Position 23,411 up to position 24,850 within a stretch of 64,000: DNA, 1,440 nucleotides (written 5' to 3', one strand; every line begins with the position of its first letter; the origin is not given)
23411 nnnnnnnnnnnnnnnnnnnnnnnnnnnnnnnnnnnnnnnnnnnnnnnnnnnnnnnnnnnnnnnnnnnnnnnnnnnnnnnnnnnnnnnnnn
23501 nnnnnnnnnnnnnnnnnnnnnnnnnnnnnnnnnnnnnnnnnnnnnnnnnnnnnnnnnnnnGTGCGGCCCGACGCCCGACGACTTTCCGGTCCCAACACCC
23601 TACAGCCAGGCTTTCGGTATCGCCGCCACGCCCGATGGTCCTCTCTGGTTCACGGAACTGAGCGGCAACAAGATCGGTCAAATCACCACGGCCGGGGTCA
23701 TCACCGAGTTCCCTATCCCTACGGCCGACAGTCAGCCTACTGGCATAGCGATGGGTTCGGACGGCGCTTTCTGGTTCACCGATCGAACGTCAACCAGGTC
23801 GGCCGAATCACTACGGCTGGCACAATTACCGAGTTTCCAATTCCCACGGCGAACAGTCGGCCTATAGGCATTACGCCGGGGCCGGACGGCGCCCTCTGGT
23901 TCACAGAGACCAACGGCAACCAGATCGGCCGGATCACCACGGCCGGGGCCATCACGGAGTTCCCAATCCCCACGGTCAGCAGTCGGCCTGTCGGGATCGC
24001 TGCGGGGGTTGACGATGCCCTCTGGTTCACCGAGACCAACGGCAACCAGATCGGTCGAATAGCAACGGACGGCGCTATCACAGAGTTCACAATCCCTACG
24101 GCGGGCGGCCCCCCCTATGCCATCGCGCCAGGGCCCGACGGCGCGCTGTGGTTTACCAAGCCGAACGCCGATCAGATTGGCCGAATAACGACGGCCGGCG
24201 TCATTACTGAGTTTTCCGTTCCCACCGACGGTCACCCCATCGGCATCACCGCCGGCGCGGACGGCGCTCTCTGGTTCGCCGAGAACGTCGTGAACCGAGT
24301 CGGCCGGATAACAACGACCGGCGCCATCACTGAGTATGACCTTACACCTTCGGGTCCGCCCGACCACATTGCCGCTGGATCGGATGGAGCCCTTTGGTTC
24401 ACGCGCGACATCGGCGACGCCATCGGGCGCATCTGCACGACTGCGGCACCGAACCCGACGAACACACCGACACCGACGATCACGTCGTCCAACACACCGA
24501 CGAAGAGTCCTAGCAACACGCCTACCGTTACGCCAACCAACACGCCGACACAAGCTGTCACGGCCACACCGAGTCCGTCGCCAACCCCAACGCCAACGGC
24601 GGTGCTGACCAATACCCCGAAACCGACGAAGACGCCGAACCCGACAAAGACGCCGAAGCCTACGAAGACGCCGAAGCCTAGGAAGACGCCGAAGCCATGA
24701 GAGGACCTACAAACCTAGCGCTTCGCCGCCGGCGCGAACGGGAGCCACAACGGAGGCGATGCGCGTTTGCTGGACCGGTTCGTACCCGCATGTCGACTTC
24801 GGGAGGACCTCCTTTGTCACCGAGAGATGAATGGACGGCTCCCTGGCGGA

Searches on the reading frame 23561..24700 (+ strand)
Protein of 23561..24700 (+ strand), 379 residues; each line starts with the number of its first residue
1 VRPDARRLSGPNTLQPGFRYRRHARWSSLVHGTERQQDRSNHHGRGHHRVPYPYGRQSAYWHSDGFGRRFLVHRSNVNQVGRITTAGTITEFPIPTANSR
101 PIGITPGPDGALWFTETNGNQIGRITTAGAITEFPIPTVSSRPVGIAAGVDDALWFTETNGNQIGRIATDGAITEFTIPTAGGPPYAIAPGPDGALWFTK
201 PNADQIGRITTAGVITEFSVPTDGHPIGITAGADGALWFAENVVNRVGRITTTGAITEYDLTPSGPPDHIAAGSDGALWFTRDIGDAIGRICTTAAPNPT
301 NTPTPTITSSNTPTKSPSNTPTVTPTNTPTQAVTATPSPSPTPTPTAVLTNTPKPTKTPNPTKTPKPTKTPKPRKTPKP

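Call 44: search_protein_families(library=pfam, proteins=[window:23561-24700:+], max_evalue=0.001)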
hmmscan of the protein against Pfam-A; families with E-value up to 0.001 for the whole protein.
window:23561-24700:+ (379 aa): 2 families
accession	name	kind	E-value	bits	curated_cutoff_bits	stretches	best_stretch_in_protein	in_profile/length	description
PF24684.1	Vgb_lyase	-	1.5e-87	293.5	50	2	75-204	115-244/290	Virginiamycin B lyase family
PF08450.18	SGL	-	0.00082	19.5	26.3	0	207-261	168-222/246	SMP-30/Gluconolactonase/LRE-like region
